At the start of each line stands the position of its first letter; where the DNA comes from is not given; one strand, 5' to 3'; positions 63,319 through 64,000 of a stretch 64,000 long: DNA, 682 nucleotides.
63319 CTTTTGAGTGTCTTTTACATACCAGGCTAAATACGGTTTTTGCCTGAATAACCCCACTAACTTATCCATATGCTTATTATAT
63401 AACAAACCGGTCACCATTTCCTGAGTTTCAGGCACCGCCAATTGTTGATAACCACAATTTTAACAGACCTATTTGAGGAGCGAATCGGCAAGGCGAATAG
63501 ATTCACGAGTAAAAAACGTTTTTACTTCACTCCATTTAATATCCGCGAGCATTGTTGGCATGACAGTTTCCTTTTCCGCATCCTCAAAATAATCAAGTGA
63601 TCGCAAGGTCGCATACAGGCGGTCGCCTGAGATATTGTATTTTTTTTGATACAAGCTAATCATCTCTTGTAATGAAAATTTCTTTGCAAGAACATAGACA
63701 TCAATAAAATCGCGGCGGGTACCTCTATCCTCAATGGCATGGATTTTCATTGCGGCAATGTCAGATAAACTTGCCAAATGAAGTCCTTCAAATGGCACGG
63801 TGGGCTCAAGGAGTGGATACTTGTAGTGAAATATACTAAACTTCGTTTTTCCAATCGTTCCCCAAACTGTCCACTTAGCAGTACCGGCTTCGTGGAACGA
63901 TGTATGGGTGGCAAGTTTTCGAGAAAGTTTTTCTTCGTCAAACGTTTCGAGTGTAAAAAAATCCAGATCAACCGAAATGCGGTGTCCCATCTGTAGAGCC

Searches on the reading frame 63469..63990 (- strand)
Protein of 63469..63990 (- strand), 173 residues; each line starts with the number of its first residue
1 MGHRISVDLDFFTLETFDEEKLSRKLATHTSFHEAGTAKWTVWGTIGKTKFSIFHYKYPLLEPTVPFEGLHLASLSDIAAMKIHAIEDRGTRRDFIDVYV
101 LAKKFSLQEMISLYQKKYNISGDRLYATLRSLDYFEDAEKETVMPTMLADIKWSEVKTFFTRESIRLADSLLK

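Call 8: search_protein_families(library=pfam, proteins=[window:63469-63990:-], max_evalue=0.001)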
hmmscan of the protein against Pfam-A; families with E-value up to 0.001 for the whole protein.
window:63469-63990:- (173 aa): 1 family
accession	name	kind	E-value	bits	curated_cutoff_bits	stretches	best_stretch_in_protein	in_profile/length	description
PF08843.17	AbiEii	-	5.3e-09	36.8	22.5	1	69-139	132-207/238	Nucleotidyl transferase AbiEii toxin, Type IV TA system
